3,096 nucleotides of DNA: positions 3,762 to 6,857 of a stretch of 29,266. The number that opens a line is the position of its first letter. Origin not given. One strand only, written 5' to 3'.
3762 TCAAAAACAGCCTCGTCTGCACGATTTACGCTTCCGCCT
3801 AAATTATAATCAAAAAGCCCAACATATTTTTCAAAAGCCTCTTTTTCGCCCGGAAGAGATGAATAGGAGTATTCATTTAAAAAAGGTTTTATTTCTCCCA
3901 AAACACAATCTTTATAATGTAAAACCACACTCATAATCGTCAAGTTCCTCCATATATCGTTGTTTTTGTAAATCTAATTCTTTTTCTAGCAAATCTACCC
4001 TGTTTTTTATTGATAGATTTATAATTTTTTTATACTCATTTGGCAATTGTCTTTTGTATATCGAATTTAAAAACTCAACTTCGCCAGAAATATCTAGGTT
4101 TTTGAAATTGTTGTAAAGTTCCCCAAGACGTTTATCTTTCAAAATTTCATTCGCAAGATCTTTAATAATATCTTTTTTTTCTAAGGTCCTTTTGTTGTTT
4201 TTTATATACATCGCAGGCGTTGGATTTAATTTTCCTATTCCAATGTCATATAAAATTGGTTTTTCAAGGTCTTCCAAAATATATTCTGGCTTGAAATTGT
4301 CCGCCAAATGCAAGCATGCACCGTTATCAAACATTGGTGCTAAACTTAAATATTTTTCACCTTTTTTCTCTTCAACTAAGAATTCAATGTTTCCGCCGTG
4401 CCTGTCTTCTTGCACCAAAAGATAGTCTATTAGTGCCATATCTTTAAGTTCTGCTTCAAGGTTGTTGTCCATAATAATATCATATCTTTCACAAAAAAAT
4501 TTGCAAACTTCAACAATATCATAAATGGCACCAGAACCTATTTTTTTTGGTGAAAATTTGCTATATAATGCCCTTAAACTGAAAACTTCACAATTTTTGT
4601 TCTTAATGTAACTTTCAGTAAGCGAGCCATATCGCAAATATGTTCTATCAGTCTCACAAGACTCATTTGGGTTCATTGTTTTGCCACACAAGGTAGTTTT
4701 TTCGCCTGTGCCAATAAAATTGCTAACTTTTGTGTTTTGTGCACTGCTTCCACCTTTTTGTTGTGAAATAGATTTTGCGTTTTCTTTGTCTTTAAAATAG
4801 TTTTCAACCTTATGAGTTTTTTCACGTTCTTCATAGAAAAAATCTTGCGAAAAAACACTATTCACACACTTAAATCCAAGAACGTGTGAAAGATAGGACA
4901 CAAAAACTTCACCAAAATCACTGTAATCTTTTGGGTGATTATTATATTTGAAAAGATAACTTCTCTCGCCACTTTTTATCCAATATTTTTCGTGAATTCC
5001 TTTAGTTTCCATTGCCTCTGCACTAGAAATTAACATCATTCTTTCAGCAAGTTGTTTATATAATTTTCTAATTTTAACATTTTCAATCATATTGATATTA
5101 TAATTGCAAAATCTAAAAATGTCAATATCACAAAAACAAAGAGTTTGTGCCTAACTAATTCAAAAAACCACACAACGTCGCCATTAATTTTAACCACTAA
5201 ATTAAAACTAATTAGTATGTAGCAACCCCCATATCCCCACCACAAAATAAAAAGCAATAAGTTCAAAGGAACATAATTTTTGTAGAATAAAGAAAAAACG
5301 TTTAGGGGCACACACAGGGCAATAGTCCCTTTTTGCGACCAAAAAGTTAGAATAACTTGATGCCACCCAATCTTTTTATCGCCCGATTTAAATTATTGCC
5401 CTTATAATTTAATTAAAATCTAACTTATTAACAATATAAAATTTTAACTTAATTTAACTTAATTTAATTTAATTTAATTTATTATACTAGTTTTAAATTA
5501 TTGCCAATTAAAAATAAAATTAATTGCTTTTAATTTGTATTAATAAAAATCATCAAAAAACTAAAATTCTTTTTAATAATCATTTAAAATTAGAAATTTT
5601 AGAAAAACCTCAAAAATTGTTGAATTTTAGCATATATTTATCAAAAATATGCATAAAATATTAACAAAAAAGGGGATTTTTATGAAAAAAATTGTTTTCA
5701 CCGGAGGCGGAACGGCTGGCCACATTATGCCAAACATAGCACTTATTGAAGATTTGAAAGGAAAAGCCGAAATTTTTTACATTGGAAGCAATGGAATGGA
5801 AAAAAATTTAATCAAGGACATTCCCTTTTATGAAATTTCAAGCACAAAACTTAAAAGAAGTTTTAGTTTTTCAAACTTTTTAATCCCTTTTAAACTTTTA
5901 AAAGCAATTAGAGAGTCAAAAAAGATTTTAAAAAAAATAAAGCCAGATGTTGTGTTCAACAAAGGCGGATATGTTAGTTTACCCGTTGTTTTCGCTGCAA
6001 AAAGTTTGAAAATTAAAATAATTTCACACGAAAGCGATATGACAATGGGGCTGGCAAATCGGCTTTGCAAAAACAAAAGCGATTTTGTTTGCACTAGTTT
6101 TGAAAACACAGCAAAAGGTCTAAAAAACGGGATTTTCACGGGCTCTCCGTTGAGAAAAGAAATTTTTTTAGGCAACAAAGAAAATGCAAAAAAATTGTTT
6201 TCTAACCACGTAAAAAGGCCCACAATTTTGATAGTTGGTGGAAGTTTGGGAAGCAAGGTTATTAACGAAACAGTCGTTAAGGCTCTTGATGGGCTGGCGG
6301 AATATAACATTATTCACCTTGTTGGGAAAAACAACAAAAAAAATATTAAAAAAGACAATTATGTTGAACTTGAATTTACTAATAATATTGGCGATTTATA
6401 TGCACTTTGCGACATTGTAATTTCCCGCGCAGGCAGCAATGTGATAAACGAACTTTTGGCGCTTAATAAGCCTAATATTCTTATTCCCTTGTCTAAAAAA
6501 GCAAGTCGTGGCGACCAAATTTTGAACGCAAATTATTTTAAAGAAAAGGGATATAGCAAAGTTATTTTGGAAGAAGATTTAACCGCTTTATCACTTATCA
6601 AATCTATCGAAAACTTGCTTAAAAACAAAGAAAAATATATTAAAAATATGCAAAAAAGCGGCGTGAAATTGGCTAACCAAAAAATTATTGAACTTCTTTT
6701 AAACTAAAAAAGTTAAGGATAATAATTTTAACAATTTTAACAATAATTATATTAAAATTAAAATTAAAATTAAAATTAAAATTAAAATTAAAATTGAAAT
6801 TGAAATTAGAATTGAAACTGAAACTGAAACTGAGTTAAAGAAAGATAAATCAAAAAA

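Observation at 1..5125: HipA-type kinase/HipS-like pair fused into a type IIA topoisomerase operon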

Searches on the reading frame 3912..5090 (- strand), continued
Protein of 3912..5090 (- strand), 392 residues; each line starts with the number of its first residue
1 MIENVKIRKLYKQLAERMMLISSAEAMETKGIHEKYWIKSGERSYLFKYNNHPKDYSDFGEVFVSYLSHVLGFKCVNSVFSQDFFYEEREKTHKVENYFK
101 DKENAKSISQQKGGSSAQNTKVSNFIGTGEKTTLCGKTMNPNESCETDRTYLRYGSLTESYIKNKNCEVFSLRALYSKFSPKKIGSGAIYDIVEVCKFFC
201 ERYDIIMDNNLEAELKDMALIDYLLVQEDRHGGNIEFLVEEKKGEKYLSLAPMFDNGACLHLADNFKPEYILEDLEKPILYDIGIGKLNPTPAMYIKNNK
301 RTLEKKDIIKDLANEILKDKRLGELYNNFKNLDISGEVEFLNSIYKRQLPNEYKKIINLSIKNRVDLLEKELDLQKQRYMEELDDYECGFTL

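Call 94: find_encoding_contigs(protein=P0005, flank=6000, max_places=2)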
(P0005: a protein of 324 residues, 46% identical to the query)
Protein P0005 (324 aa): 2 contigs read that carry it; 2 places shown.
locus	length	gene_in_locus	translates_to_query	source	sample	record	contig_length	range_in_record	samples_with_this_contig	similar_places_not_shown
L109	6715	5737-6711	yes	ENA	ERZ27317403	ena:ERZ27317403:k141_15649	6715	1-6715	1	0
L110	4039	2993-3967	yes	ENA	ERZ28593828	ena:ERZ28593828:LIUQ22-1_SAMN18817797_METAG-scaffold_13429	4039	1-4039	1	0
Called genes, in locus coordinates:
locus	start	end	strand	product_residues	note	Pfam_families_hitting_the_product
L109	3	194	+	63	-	?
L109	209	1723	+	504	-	PF02541:Ppx-GppA, PF21447:Ppx-GppA_III (faint)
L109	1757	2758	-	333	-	PF13379:NMT1_2, PF09084:NMT1, PF12974:Phosphonate-bd (weak)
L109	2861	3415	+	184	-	PF01066:CDP-OH_P_transf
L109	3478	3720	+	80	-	-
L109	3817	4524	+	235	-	PF04542:Sigma70_r2, PF04545:Sigma70_r4, PF01381:HTH_3 (weak)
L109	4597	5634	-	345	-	PF03033:Glyco_transf_28, PF13528:Glyco_trans_1_3 (weak), PF04101:Glyco_tran_28_C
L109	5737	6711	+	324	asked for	PF07804:HipA_C (weak)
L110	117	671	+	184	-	PF01066:CDP-OH_P_transf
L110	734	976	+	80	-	-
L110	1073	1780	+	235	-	PF04542:Sigma70_r2, PF04545:Sigma70_r4, PF01381:HTH_3 (weak)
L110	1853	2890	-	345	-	PF03033:Glyco_transf_28, PF13528:Glyco_trans_1_3 (weak), PF04101:Glyco_tran_28_C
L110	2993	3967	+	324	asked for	PF07804:HipA_C (weak)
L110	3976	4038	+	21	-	?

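Call 95: find_encoding_contigs(protein=P0009, flank=6000, max_places=2)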
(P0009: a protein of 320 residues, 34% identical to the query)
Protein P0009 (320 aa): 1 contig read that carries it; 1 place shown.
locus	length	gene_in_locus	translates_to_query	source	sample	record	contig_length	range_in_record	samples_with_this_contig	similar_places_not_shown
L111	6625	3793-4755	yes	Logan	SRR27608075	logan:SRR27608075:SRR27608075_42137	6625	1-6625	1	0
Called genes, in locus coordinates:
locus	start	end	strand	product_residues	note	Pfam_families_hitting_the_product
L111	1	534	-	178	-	?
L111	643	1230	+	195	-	PF01066:CDP-OH_P_transf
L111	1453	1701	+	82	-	-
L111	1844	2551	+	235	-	PF04542:Sigma70_r2, PF04545:Sigma70_r4, PF01381:HTH_3 (weak)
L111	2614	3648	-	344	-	PF03033:Glyco_transf_28, PF13528:Glyco_trans_1_3 (faint), PF04101:Glyco_tran_28_C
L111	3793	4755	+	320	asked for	-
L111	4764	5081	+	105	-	-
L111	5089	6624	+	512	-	?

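Call 96: find_encoding_contigs(protein=P0014, flank=6000, max_places=2)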
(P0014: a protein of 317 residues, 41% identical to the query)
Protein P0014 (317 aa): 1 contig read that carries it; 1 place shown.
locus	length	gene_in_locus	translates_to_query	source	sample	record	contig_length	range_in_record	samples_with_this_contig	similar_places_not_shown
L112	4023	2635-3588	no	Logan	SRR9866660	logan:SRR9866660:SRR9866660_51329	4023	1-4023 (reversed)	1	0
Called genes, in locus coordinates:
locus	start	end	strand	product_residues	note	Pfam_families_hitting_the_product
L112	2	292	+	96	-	?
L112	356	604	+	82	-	-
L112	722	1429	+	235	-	PF04542:Sigma70_r2, PF04545:Sigma70_r4, PF01381:HTH_3 (weak)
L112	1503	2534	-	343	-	PF03033:Glyco_transf_28, PF13528:Glyco_trans_1_3 (weak), PF04101:Glyco_tran_28_C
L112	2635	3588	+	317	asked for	PF07804:HipA_C (weak)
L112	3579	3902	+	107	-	-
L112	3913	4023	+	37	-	?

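Call 97: find_encoding_contigs(protein=P0018, flank=6000, max_places=2)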
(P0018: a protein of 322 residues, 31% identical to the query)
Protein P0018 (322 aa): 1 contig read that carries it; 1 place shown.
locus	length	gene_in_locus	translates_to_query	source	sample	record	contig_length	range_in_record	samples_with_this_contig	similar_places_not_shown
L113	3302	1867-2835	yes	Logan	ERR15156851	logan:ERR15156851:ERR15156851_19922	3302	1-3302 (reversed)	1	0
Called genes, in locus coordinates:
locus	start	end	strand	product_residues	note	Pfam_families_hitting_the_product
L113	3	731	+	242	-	?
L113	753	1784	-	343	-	PF03033:Glyco_transf_28, PF13528:Glyco_trans_1_3 (weak), PF04101:Glyco_tran_28_C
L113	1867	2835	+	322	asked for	PF07804:HipA_C (weak)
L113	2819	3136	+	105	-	-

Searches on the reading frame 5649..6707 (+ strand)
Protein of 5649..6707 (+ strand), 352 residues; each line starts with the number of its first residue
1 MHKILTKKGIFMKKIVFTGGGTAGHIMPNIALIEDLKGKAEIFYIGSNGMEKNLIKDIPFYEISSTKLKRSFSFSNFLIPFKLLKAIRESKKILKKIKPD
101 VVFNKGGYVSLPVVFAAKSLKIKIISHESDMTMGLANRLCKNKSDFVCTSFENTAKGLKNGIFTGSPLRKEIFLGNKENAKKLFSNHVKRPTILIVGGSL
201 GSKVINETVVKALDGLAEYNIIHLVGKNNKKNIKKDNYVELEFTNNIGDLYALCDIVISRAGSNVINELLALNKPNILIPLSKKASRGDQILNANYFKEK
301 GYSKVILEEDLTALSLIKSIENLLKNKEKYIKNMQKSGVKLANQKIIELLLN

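Call 75: search_protein_families(library=pfam, proteins=[window:5649-6707:+], max_evalue=0.001)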
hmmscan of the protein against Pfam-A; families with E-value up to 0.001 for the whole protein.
window:5649-6707:+ (352 aa): 3 families
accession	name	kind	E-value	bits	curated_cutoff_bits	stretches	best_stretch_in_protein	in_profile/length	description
PF04101.22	Glyco_tran_28_C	-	1.2e-34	120.2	22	1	192-342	1-158/166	Glycosyltransferase family 28 C-terminal domain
PF03033.26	Glyco_transf_28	-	6.4e-34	117.4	26.2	1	15-141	1-131/139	Glycosyltransferase family 28 N-terminal domain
PF13528.12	Glyco_trans_1_3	-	1.3e-06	28.3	25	1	192-314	196-312/322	Glycosyl transferase family 1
